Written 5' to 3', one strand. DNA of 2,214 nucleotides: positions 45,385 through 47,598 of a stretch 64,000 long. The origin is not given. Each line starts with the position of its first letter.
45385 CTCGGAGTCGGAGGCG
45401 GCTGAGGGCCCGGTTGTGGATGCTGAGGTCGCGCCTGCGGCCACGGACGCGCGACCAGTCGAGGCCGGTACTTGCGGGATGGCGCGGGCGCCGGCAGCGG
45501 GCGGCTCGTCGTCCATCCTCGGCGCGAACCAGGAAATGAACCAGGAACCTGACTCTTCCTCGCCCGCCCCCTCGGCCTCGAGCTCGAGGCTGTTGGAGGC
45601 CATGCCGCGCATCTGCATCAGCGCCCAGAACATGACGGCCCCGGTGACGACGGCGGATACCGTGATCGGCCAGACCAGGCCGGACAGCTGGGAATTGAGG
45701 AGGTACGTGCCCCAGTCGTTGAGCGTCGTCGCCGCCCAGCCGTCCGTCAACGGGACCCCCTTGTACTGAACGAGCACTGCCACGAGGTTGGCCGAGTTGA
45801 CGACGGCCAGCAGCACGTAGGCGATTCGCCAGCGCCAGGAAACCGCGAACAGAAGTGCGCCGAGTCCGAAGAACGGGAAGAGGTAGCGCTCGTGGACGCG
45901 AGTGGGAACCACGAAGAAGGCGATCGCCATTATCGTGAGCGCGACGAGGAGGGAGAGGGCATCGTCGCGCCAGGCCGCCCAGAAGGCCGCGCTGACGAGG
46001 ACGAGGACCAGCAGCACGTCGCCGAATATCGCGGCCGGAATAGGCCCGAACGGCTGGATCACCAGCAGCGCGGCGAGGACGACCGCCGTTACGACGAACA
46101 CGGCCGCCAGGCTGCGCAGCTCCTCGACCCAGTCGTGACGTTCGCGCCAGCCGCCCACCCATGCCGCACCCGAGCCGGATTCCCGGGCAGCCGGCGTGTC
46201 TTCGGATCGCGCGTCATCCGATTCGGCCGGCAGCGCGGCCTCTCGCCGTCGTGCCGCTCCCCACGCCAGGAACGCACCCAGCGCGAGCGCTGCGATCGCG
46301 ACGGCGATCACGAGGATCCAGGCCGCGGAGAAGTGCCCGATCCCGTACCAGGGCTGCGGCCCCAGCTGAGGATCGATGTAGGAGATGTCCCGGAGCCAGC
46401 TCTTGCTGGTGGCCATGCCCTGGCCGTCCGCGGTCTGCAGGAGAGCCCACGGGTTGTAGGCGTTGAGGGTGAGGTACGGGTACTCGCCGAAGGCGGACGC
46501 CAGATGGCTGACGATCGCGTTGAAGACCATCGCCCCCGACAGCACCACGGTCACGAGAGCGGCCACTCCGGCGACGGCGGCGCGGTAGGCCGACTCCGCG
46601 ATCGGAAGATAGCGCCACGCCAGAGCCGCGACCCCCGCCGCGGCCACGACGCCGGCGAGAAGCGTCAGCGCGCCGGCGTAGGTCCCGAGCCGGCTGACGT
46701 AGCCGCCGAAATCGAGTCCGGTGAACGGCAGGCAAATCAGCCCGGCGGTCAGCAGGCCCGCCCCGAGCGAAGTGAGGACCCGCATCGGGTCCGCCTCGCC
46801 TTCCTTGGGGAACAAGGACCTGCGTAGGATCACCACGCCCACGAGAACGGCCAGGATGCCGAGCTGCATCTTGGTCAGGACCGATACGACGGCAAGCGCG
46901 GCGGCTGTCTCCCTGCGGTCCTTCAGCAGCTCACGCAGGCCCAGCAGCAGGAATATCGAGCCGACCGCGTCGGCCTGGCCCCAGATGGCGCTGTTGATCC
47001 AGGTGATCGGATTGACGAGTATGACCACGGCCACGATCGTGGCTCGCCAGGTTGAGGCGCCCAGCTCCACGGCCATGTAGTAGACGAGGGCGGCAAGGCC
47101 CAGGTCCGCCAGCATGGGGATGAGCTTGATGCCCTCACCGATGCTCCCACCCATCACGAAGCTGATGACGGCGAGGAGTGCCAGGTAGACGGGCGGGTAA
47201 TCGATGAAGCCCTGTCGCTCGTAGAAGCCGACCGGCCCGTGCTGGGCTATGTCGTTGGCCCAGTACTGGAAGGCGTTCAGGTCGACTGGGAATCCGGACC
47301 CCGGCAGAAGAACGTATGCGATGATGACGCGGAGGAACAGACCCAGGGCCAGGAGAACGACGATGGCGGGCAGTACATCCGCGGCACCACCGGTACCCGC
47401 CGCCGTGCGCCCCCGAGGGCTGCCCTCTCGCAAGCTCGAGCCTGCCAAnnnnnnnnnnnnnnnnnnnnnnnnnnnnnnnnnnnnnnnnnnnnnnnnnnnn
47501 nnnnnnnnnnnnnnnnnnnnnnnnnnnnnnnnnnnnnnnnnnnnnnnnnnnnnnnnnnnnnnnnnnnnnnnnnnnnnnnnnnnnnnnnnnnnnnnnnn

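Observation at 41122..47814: Giant (~2100-2230 aa) single polypeptide fusing two different GT-C glycosyltransferase domains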

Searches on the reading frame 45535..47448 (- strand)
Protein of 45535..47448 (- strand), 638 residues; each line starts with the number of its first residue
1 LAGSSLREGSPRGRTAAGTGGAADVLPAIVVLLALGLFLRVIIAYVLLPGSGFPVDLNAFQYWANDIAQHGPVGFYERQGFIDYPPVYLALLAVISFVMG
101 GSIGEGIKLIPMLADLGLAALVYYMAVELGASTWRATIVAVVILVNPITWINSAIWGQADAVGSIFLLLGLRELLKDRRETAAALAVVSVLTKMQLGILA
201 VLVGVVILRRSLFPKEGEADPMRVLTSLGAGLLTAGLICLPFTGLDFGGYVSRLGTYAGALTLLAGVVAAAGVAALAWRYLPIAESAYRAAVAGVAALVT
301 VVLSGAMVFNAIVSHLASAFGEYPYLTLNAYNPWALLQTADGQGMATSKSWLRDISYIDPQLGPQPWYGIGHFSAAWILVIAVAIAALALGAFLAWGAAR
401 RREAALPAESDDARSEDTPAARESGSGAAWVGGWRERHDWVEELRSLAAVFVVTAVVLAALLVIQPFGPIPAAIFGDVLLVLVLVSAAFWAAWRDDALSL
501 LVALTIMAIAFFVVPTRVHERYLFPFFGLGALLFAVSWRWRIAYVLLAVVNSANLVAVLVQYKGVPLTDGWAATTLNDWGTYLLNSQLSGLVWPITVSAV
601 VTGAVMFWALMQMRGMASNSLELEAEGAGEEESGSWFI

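Call 8: search_protein_families(library=pfam, proteins=[window:45535-47448:-], max_evalue=10)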
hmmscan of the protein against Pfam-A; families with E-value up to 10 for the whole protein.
window:45535-47448:- (638 aa): 0 families

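Call 9: search_solved_structures(query=window:45535-47448:-, max_evalue=10)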
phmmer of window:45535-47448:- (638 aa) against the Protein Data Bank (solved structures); distinct sequences matched with E-value up to 10: 1.
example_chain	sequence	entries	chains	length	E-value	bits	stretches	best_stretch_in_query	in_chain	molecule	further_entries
5wuf_A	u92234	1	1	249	0.88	11.3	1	449-545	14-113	Putative membrane protein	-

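Call 22: search_protein_families(library=pfam, alignment_id=A1, max_evalue=1)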
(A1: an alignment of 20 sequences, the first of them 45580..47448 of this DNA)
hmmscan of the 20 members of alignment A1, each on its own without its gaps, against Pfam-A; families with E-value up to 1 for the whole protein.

A. member 1, window:45580-47448:- (623 aa): 0 families

B. families by the number of members that match (of 20 scanned): 12 families
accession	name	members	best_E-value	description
PF09594.16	GT87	9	6.4e-06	Glycosyltransferase family 87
PF03155.21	Alg6_Alg8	8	1.4e-06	ALG6, ALG8 glycosyltransferase family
PF13129.11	DUF3953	2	0.25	Protein of unknown function (DUF3953)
PF04403.18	PqiA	1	0.0018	Paraquat-inducible protein A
PF15971.10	Mannosyl_trans4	1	0.0044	DolP-mannose mannosyltransferase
PF09852.15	DUF2079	1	0.011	Predicted membrane protein (DUF2079)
PF21314.2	TM_ErbB1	1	0.034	Epidermal growth factor receptor transmembrane-juxtamembrane segment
PF09843.14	DUF2070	1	0.047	Predicted membrane protein (DUF2070)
PF00420.29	Oxidored_q2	1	0.056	NADH-ubiquinone/plastoquinone oxidoreductase chain 4L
PF06195.18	DUF996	1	0.14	Protein of unknown function (DUF996)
PF11712.13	Vma12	1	0.23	Endoplasmic reticulum-based factor for assembly of V-ATPase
PF23471.1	Cap15_TM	1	0.37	Cap15, TM helices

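Call 23: search_protein_representatives(protein=window:45535-47448:-)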
Query: 638 residues. Proteins with E-value up to 0.001 (for the whole library): 2968; up to 1e-10: 980; up to 1e-30: 120. The best 150 are listed.
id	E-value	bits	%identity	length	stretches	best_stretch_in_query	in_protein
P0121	1.7e-184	631.4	55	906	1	1-632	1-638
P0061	7.2e-172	589.7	52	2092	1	1-632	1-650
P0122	3.1e-168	577.7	55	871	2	1-291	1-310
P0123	7.5e-167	573.1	53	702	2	2-572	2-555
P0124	3.0e-161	554.6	54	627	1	1-626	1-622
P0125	9.9e-109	381.1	56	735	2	1-282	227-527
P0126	6.3e-104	365.2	82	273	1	1-212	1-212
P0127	4.7e-97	342.5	58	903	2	149-362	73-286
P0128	1.5e-90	321.1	58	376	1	73-359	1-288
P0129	2.7e-89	316.9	62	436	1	1-282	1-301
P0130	2.2e-84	300.7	52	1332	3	19-244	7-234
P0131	3.0e-83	296.9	46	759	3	9-236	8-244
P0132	3.2e-80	286.9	45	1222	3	16-229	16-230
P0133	3.7e-77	276.8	50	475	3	22-252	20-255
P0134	7.0e-77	275.9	44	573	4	12-215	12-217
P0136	1.4e-75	271.6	46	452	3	17-259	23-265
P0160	5.9e-49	183.6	40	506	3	29-240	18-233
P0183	4.8e-41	157.5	36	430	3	30-242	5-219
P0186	1.8e-40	155.6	38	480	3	27-220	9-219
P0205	5.9e-36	140.7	38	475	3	30-251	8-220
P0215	3.2e-34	135.0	40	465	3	25-243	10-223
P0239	8.7e-31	123.6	36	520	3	21-242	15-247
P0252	1.8e-28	115.9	36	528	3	29-242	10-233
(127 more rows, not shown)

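Call 24: search_protein_families(library=pfam, proteins=[P0134, P0136, P0133, P0160, P0183, P0186, P0205, P0215, P0239, P0252], max_evalue=0.01)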
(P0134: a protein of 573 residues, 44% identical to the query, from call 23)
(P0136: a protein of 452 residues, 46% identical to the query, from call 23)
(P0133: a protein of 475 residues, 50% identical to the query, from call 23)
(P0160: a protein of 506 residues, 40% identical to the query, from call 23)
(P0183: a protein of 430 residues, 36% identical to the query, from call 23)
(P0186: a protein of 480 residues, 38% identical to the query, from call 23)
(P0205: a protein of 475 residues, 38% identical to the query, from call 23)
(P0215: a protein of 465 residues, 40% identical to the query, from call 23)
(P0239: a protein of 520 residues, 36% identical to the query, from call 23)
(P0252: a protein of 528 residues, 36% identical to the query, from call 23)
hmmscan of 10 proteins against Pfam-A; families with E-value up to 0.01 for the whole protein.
P0134 (573 aa): 0 families

P0136 (452 aa): 0 families

P0133 (475 aa): 2 families
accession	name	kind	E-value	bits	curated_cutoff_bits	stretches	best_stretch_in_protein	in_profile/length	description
PF03155.21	Alg6_Alg8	-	0.00011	21.8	25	1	115-402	92-387/482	ALG6, ALG8 glycosyltransferase family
PF09594.16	GT87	-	0.0028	17.9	25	1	116-356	28-237/237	Glycosyltransferase family 87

P0160 (506 aa): 3 families
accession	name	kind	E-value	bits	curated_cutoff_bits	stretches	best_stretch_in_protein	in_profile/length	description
PF03155.21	Alg6_Alg8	-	1.8e-07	31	25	2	98-232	83-224/482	ALG6, ALG8 glycosyltransferase family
PF09594.16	GT87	-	2.2e-07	31.3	25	1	73-339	3-236/237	Glycosyltransferase family 87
PF13231.12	PMT_2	-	9.2e-05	23.1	26.1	1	102-210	23-140/160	Dolichyl-phosphate-mannose-protein mannosyltransferase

P0183 (430 aa): 1 family
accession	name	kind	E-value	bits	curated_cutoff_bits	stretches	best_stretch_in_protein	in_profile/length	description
PF09594.16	GT87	-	0.0037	17.5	25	1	97-318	31-235/237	Glycosyltransferase family 87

P0186 (480 aa): 0 families

P0205 (475 aa): 1 family
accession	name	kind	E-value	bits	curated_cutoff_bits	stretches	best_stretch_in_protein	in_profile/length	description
PF03155.21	Alg6_Alg8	-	0.0044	16.5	25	1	290-371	301-382/482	ALG6, ALG8 glycosyltransferase family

P0215 (465 aa): 1 family
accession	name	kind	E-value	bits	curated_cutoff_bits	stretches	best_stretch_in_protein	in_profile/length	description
PF03155.21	Alg6_Alg8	-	0.00015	21.3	25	1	293-402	280-389/482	ALG6, ALG8 glycosyltransferase family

P0239 (520 aa): 1 family
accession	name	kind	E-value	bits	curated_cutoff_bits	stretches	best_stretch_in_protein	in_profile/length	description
PF06728.19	PIG-U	-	0.00043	19.9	24.5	1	50-212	30-193/378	GPI transamidase subunit PIG-U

P0252 (528 aa): 0 families

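Call 34: predict_structure(alignment_id=A1)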
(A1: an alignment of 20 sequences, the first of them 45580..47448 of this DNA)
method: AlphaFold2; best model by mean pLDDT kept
length: 623 residues; sequences in the alignment: 20
mean_pLDDT: 77.2   pTM: 0.81
mean pLDDT of the five models: 77.2, 77.2, 76.9, 76.7, 71.2
residues with pLDDT >= 90: 211; 70-90: 240; 50-70: 84; < 50: 88
segments of 3 or more residues with pLDDT < 50: 1-22, 321-357, 414-436, 516-520
pLDDT, mean of each block of 10 residues (from residue 1): 35 36 63 76 63 73 90 82 81 90 84 87 93 92 78 64 93 95 96 89 97 93 95 93 86 82 90 94 92 95 87 70 35 36 35 45 57 79 93 94 79 48 43 50 85 88 78 76 93 92 93 56 81 92 91 79 70 83 77 72 88 70 53
secondary structure, 60 per line:
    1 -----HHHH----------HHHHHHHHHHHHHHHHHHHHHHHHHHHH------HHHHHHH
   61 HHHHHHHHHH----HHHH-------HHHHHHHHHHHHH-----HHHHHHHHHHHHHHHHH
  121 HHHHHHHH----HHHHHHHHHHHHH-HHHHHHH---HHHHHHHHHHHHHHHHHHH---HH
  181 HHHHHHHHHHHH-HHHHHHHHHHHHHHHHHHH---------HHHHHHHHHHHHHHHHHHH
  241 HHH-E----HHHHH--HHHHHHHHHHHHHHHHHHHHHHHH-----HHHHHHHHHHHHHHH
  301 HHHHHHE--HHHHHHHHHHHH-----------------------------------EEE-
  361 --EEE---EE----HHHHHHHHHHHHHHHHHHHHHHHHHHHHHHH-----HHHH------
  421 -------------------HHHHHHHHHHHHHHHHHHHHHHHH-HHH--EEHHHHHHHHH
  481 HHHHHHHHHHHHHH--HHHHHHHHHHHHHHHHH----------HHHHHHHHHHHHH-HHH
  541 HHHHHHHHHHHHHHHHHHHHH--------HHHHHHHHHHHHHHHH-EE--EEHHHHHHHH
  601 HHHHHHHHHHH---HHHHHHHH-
elements in order: H6-9 H20-47 H54-70 H75-78 H86-98 H104-128 H133-145 H147-153 H157-175 H179-192 H194-212 H222-243 H250-254 H257-280 H286-306 H310-321 E357-359 E363-365 H375-405 H411-414 H440-463 H472-494 H497-513 H524-536 H538-561 H570-585 H593-611 H615-622

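Call 38: fold_search(model_id=the predicted structure, library=pdb)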
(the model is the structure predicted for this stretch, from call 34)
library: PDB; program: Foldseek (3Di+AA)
matches with E <= 10: 164; with E <= 0.001: 1
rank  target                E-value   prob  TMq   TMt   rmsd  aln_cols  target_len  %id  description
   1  9wno_A                1.0e-03  1.00  0.43  0.62  15.1       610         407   13  Cryo-EM structure of Candida glabrata GPI mannosyltransferase I bound to Dol-P-Man (released 2025-12-03)
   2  7e9s_A                6.1e-03  1.00  0.33  0.25  15.9       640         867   11  Archaeal oligosaccharyltransferase AglB from Archaeoglobus fulgidus in complex with an inhibitory peptide and a dolich (released 2021-09-08)
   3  3wak                  7.4e-03  1.00  0.34  0.26  17.0       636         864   12  Crystal structure of the Archaeoglobus fulgidus oligosaccharyltransferase (O29867_ARCFU) in the apo form (released 2013-10-30)
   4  6snh_X                1.4e-02  1.00  0.47  0.59  10.2       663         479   12  Cryo-EM structure of yeast ALG6 in complex with 6AG9 Fab and Dol25-P-Glc (released 2020-03-11)
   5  5gmy_A                3.4e-02  0.99  0.32  0.25  19.8       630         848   11  Crystal structure of the Archaeoglobus fulgidus oligosaccharyltransferase (O29867_ARCFU) tethered with an acceptor pep (released 2017-02-01)
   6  8imx_U                3.6e-02  1.00  0.26  0.37  15.4       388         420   13  Cryo-EM structure of GPI-T with a chimeric GPI-anchored protein (released 2023-08-16)
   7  7w72_U                3.8e-02  1.00  0.37  0.52  13.8       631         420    9  Structure of a human glycosylphosphatidylinositol (GPI) transamidase (released 2022-02-16)
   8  8agb_A                4.6e-02  1.00  0.27  0.27  19.4       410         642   15  Structure of yeast oligosaccharylransferase complex with lipid-linked oligosaccharide bound (released 2022-12-07)
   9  6s7t_A                5.5e-02  1.00  0.34  0.30  19.9       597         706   10  Cryo-EM structure of human oligosaccharyltransferase complex OST-B (released 2019-12-18)
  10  8qqk_A                1.0e-01  0.23  0.11  0.11  23.1       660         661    9  Cryo-EM structure of E. coli cytochrome bo3 quinol oxidase assembled in peptidiscs (released 2024-04-24)
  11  7wld_U                1.1e-01  0.99  0.25  0.36  16.5       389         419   13  Cryo-EM structure of the human glycosylphosphatidylinositol transamidase complex at 2.53 Angstrom resolution (released 2022-04-27)
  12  3waj                  1.3e-01  0.99  0.26  0.21  20.0       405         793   14  Crystal structure of the Archaeoglobus fulgidus oligosaccharyltransferase (O29867_ARCFU) complex with Zn and sulfate (released 2013-10-30)
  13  7oci_F                3.0e-01  0.97  0.27  0.26  18.0       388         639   12  Cryo-EM structure of yeast Ost6p containing oligosaccharyltransferase complex (released 2022-02-16)
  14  8ga6                  4.0e-01  0.12  0.11  0.13  24.4       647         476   14  Geometrically programmable nanomaterial construction using regularized protein building blocks (released 2024-03-13)
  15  6qxa_D                5.6e-01  0.12  0.12  0.11  28.6       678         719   11  Structure of membrane bound pyrophosphatase from Thermotoga maritima in complex with imidodiphosphate and N-[(2-amino- (released 2019-04-10)
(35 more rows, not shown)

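Call 45: find_related_loci(query=A1, collection=genome_contigs, flank=8000)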
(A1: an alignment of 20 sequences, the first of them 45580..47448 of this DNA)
Query A1 (623 aa) in genome_contigs; peptide patterns used: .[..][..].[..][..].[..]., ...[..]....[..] (x = any residue, [..] = any of these).
598 stretches matched a pattern (row limit reached: there are more); 589 encode a relative of the query (tblastn E <= 1e-3); the best 80 are kept; 79 distinct loci.
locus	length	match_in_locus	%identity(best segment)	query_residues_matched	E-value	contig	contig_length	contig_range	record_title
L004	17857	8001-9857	57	1-623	0e+0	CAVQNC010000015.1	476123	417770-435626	MAG: uncultured Chloroflexia bacterium isolate MFD03726.bin.1.123 genome assembly, contig: contig_46827, whole genome sh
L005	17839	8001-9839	58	1-623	0e+0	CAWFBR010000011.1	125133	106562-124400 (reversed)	MAG: uncultured Chloroflexia bacterium isolate MFD02416.bin.1.333 genome assembly, contig: contig_99148, whole genome sh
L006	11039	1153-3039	54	1-622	0e+0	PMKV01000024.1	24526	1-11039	MAG: Chloroflexi bacterium isolate fen_1042 73.20120600_E1D.47_contig_339, whole genome shotgun sequence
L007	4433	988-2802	57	1-621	0e+0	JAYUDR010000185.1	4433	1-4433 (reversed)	MAG: Chloroflexota bacterium isolate GFS_7238 GFS_7238_184, whole genome shotgun sequence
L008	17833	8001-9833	57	1-617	8e-179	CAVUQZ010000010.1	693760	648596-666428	MAG: uncultured Chloroflexia bacterium isolate MFD01299.bin.2.22 genome assembly, contig: contig_52928, whole genome sho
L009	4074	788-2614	56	1-622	0e+0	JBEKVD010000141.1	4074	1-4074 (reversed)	MAG: Candidatus Limnocylindrales bacterium isolate SPRUCE 597 SPRUCE_597_141, whole genome shotgun sequence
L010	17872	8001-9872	53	1-617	2e-176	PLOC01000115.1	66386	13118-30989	MAG: Chloroflexi bacterium isolate fen_1069 73.20120800_E1D.31_contig_60, whole genome shotgun sequence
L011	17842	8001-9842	56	1-621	9e-174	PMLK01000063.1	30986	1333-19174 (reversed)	MAG: Chloroflexi bacterium isolate fen_1039 73.20120600_E1D.124_contig_5446, whole genome shotgun sequence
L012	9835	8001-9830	52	1-603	4e-167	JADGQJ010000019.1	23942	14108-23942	MAG: Chloroflexota bacterium isolate Chersky.2_5 contig-100_195, whole genome shotgun sequence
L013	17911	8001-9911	50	1-617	9e-154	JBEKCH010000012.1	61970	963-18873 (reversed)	MAG: Candidatus Limnocylindrales bacterium isolate SPRUCE 155 SPRUCE_155_12, whole genome shotgun sequence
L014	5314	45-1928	51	1-621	7e-152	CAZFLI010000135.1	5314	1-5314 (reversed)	MAG TPA_asm: uncultured Anaerolineaceae bacterium isolate binchicken_co129_314 genome assembly, contig: NODE_55089_lengt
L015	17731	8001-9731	48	1-621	7e-148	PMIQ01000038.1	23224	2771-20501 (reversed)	MAG: Chloroflexi bacterium isolate fen_1050 73.20120600_E3D.25_contig_12484, whole genome shotgun sequence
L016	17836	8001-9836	57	1-621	0e+0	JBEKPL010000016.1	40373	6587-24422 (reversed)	MAG: Candidatus Limnocylindrales bacterium isolate SPRUCE 463 SPRUCE_463_16, whole genome shotgun sequence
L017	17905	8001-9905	51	1-617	2e-134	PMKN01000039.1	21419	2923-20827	MAG: Chloroflexi bacterium isolate fen_1044 73.20120600_E2D.100_contig_10046, whole genome shotgun sequence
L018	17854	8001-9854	56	1-621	0e+0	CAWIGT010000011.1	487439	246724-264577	MAG: uncultured Chloroflexia bacterium isolate MFD05502.bin.2.33 genome assembly, contig: contig_9365, whole genome shot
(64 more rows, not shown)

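Call 51: search_solved_structures(query=A1, max_evalue=1)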
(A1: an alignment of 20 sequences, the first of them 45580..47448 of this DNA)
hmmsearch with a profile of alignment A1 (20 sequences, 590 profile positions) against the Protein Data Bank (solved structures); distinct sequences matched with E-value up to 1: 0.

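Call 63: search_solved_structures(query=A1, max_evalue=10, show_alignments=3)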
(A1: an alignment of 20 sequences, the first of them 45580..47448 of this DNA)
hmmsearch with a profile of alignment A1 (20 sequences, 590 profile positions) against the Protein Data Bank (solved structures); distinct sequences matched with E-value up to 10: 0.
